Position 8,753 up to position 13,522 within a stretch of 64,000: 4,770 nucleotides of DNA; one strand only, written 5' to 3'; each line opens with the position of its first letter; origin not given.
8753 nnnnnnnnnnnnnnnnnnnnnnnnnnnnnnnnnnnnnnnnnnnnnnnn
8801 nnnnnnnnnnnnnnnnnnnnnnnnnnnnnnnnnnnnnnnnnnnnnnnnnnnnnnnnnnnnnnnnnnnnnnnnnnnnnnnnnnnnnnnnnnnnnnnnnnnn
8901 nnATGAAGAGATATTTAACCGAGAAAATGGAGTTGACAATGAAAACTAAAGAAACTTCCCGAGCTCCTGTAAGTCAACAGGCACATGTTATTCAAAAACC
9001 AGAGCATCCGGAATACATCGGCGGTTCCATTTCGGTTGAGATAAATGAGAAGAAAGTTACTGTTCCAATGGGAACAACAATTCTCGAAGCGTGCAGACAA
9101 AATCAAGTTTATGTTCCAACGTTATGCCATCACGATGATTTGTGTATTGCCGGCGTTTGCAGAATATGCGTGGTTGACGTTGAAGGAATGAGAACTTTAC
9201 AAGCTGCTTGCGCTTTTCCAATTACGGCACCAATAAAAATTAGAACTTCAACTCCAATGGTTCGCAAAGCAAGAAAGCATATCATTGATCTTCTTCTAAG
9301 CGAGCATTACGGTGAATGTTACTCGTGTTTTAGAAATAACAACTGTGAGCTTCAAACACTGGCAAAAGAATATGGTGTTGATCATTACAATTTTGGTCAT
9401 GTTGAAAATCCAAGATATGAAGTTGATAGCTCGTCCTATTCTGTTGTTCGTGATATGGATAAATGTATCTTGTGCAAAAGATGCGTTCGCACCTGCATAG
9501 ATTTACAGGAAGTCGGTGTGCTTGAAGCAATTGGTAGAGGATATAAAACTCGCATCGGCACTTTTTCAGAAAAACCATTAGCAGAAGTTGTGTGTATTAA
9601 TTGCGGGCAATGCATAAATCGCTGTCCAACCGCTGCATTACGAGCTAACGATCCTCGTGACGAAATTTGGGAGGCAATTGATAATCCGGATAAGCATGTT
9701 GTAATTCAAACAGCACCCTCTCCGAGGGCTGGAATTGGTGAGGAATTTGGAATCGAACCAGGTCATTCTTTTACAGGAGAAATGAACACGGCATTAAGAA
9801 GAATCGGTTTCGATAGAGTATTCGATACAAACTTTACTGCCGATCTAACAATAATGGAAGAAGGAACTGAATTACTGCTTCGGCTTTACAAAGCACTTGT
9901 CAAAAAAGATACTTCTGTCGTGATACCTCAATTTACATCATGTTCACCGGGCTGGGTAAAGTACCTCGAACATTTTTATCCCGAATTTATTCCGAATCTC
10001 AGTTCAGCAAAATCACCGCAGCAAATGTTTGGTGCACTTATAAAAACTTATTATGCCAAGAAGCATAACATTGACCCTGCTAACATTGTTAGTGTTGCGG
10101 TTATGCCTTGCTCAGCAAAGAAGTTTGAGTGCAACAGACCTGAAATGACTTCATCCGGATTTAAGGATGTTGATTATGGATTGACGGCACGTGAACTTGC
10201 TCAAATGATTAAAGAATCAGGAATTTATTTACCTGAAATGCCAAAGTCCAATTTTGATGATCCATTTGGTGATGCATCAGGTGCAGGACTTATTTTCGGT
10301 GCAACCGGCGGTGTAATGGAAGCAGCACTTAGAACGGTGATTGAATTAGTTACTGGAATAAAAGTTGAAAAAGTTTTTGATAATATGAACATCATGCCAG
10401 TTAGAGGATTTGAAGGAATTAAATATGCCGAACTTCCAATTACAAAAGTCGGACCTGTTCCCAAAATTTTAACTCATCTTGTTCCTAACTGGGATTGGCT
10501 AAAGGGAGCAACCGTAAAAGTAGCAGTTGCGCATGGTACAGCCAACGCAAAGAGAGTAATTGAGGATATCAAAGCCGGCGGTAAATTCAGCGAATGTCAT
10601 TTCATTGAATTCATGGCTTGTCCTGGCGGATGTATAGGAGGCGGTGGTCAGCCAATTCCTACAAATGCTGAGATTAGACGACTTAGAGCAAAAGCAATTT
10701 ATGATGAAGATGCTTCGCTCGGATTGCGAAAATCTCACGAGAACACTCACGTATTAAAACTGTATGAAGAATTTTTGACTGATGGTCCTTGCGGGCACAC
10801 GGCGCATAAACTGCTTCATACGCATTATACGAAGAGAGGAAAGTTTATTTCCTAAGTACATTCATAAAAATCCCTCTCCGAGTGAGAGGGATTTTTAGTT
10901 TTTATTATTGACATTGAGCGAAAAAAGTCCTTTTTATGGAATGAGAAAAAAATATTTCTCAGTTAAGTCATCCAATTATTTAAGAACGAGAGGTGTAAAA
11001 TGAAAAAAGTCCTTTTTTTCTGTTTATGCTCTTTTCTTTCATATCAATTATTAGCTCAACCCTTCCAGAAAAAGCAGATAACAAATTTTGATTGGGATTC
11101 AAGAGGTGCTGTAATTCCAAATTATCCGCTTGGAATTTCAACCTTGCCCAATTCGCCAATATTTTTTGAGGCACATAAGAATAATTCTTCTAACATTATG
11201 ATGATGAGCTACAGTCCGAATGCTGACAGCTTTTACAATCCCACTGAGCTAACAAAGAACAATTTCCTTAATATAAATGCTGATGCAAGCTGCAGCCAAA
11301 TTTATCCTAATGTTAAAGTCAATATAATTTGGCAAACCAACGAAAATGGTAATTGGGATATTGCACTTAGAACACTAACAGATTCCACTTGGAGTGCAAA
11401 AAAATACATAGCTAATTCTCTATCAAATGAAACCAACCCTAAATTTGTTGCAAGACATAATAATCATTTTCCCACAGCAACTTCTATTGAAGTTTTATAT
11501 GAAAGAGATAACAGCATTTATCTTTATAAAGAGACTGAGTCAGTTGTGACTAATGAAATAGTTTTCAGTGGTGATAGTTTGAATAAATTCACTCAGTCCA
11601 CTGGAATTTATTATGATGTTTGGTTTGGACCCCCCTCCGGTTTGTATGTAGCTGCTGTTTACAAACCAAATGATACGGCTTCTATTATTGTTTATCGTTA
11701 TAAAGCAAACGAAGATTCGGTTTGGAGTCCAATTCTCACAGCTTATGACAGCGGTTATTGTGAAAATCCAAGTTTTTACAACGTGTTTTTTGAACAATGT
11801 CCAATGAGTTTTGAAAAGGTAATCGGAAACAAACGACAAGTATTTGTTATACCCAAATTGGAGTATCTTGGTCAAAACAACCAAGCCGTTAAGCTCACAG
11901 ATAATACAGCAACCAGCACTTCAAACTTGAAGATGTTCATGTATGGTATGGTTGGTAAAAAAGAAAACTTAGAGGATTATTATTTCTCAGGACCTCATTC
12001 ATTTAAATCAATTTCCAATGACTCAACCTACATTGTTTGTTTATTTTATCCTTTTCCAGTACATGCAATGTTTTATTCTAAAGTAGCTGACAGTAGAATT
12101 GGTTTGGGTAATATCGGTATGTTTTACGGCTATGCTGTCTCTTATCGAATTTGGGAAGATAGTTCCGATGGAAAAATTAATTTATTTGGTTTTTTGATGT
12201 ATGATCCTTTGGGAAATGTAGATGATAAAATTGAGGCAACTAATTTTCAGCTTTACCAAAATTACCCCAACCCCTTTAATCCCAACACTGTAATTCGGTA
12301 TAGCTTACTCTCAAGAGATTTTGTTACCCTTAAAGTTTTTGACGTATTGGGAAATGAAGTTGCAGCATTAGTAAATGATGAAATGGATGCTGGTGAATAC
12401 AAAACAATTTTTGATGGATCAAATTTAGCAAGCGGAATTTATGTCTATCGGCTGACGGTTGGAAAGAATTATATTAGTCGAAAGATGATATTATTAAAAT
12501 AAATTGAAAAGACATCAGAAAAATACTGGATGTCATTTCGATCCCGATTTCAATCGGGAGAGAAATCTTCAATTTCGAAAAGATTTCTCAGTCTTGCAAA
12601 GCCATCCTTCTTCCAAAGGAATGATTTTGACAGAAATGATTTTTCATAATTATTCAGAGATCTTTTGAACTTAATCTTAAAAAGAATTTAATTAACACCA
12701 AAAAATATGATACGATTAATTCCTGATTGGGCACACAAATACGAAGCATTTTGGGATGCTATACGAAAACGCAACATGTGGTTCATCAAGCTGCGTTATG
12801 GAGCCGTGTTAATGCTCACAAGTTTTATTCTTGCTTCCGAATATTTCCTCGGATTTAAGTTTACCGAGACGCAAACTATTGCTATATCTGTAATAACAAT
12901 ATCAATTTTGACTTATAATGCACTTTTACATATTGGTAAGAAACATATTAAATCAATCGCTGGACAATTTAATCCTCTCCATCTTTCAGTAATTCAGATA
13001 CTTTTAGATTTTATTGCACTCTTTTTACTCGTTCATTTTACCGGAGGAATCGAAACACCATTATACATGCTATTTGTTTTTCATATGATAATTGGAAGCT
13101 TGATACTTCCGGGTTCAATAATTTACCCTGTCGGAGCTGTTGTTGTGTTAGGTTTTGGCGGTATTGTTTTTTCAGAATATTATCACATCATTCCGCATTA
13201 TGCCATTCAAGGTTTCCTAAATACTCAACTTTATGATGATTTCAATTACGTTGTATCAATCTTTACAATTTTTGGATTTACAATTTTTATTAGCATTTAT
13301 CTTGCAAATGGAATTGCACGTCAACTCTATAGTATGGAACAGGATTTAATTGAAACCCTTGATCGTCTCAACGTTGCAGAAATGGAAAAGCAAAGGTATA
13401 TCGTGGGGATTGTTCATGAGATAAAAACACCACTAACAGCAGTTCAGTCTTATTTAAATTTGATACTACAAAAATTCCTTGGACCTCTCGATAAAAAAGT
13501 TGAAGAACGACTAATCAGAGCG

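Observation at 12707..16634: Translationally coupled operon: polytopic histidine kinase + multiheme cytochrome c + Cyc2-like cytochrome-porin fusion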

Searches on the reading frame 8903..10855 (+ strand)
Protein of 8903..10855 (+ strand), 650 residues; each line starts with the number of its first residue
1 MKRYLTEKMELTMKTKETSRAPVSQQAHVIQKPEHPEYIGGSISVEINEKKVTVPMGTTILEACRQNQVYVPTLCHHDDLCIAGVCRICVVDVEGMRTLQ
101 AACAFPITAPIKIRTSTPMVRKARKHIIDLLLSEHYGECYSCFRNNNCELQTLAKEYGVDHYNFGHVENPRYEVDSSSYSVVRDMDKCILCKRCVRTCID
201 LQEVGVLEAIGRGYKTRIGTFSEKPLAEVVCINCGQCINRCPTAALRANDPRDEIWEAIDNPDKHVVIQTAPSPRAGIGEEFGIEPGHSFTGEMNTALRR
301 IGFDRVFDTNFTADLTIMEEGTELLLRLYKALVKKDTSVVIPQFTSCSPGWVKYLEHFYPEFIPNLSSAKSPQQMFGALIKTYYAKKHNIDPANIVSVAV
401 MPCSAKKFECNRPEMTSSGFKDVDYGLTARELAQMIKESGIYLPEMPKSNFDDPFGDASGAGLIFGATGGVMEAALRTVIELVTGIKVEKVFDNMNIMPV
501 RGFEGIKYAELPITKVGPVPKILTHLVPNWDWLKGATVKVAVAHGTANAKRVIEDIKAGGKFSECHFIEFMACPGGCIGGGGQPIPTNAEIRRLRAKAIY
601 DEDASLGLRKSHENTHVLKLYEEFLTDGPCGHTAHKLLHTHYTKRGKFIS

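Call 3: search_protein_families(library=pfam, proteins=[window:8903-10855:+], max_evalue=0.1)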
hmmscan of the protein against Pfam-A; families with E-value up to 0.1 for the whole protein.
window:8903-10855:+ (650 aa): 15 families
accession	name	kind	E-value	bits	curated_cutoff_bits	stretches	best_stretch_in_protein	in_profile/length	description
PF02906.19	Fe_hyd_lg_C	-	1.4e-86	290.6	22.1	1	264-581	1-245/245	Iron only hydrogenase large subunit, C-terminal domain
PF02256.22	Fe_hyd_SSU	-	1.3e-23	83.2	24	1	590-645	2-56/56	Iron hydrogenase small subunit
PF13510.11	Fer2_4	-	4.6e-18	65.5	22.8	1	42-117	3-81/82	2Fe-2S iron-sulfur cluster binding domain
PF10588.14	NADH-G_4Fe-4S_3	-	3.9e-14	52.3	27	1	124-161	1-38/40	NADH-ubiquinone oxidoreductase-G iron-sulfur binding region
PF22117.2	Fer4_Nqo3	-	3.2e-09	37.3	27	1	181-246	4-66/67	NADH-quinone oxidoreductase subunit 3, ferredoxin-like domain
PF12838.12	Fer4_7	-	4.9e-07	30.5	27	1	187-245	1-52/52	4Fe-4S dicluster domain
PF00111.32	Fer2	-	1.4e-06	28.6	21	1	46-94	2-48/77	2Fe-2S iron-sulfur cluster binding domain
PF13187.11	Fer4_9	-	5.4e-06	26.8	27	1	187-245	1-51/52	4Fe-4S dicluster domain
PF13237.11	Fer4_10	-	7.9e-05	22.9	25.5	2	230-248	8-22/53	4Fe-4S dicluster domain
PF12837.12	Fer4_6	-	0.00028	21.1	25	1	181-199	2-20/24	4Fe-4S binding domain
PF13484.11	Fer4_16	-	0.00036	21.7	30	1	231-252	2-21/66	4Fe-4S double cluster binding domain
PF00037.32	Fer4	-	0.00071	19.7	21.1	2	231-246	8-23/24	4Fe-4S binding domain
PF13183.11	Fer4_8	-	0.0018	19.2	27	1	231-252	5-27/68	4Fe-4S dicluster domain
PF12800.12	Fer4_4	-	0.0022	18.7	24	0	231-243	4-16/17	4Fe-4S binding domain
PF13534.11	Fer4_17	-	0.041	14.9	22.2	1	231-263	2-33/61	4Fe-4S dicluster domain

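Call 4: search_protein_families(library=ncbifam, proteins=[window:8903-10855:+], max_evalue=0.1)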
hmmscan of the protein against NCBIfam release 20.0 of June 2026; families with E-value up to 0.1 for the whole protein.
window:8903-10855:+ (650 aa): 41 families (the best 25 are shown)
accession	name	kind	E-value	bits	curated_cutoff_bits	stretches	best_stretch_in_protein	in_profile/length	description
NF040763.1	FeFe_hydrog_A6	exception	7.3e-242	803.8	765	1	43-645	1-571/571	NADH-dependent [FeFe] hydrogenase, group A6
NF040762.1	Hydr_FeFe_Clost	exception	4.2e-163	544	900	2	44-514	2-461/572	ferredoxin hydrogenase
TIGR02512.1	FeFe_hydrog_A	subfamily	3.1e-144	480.4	405.95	1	180-585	1-374/375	[FeFe] hydrogenase, group A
NF005745.0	PRK07569.1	equivalog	5.4e-52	176.5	333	1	44-247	5-208/238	bidirectional hydrogenase complex protein HoxU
TIGR01973.1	NuoG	equivalog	3.1e-41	141.9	470.05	1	45-249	1-201/606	NADH-quinone oxidoreductase subunit NuoG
TIGR04105.1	FeFe_hydrog_B1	subfamily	2e-38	132.2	450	2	184-488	140-415/462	monomeric [FeFe] hydrogenase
NF006305.0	PRK08493.1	equivalog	7e-27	93.9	591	1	43-250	2-225/819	NADH-quinone oxidoreductase subunit G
NF005895.0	PRK07860.1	equivalog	7.8e-27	93.6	802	1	41-249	16-223/811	NADH-quinone oxidoreductase subunit G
NF009454.0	PRK12814.1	equivalog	2.3e-21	75.8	916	2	42-141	3-102/657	putative NADPH-dependent glutamate synthase small subunit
NF004537.0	PRK05888.1-3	equivalog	3.1e-06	26.8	163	1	181-247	63-131/204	NADH-quinone oxidoreductase subunit NuoI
NF006221.0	PRK08348.1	subfamily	1.8e-05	24.4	124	1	181-250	39-96/136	NADH-plastoquinone oxidoreductase subunit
NF005503.0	PRK07118.1-2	equivalog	3.1e-05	23.4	252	1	183-252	164-235/292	RnfABCDGE type electron transport complex subunit B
NF045874.1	Vhu_polyferre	exception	4.9e-05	22.2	600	1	182-252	153-219/381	F420-non-reducing hydrogenase associated-polyferredoxin VhuB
TIGR01971.1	NuoI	subfamily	5.3e-05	22.8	113.05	1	170-248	27-100/121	NADH-quinone oxidoreductase, chain I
TIGR00403.1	ndhI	equivalog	0.00018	21.2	302.35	1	184-247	60-120/183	NAD(P)H-quinone oxidoreductase subunit I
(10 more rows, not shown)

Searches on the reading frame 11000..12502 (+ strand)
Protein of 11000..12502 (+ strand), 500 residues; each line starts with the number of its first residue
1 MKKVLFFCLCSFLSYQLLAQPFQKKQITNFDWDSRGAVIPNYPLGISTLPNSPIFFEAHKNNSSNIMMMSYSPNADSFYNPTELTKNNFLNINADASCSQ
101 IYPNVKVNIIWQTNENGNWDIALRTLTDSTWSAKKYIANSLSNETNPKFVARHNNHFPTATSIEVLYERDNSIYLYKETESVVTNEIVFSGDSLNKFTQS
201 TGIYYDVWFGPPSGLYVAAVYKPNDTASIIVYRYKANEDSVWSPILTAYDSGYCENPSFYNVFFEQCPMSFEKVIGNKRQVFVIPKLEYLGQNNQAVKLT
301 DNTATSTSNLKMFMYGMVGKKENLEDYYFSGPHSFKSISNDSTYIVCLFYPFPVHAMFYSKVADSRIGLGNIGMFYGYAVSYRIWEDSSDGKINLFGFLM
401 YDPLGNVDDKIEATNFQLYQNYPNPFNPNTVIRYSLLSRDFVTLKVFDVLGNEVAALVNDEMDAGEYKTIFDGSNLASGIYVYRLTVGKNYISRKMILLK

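Call 3: search_protein_families(library=pfam, proteins=[window:11000-12502:+], max_evalue=0.1)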
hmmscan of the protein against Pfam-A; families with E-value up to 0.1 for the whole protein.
window:11000-12502:+ (500 aa): 1 family
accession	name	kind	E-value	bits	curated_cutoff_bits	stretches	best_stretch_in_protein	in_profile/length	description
PF18962.6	Por_Secre_tail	-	1.9e-08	34.9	27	1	422-497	2-74/75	Secretion system C-terminal sorting domain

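Call 4: search_protein_families(library=ncbifam, proteins=[window:11000-12502:+], max_evalue=0.1)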
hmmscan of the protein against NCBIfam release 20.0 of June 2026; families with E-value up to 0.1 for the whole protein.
window:11000-12502:+ (500 aa): 3 families
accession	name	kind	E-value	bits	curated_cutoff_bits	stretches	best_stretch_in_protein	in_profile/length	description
TIGR04183.1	Por_Secre_tail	domain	2.2e-09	37.2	23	1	422-497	2-70/72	T9SS type A sorting domain-containing protein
NF038113.1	T9SSA_dep_M36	equivalog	6.5e-08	31.2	885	1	415-498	789-868/869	T9SS-dependent M36 family metallopeptidase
NF052323.1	T9SSA_dep_M6i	equivalog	8.7e-08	30.6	600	1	421-490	960-1029/1043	T9SS-dependent M6-like inactivated metalloprotease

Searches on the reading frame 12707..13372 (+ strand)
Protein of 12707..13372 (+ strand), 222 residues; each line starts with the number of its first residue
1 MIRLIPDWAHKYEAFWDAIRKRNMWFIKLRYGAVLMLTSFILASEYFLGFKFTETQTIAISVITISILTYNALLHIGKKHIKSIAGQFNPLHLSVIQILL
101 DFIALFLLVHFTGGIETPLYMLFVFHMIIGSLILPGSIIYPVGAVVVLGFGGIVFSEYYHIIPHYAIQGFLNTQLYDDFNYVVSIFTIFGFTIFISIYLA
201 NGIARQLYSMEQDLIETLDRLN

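Call 55: search_protein_families(library=ncbifam, proteins=[window:12707-13372:+], max_evalue=1)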
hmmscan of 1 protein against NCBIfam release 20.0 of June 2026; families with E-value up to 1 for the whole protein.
seq(222 aa): 2 families
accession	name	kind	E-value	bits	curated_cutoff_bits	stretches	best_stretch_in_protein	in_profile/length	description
NF033792.0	ActS_PrrB_HisK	equivalog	4.2e-08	32.5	350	1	26-214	13-186/423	ActS/PrrB/RegB family redox-sensitive histidine kinase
NF045988.1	HisKinRegBRhodob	equivalog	0.0013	17.1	570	1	26-217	23-199/462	sensor histidine kinase RegB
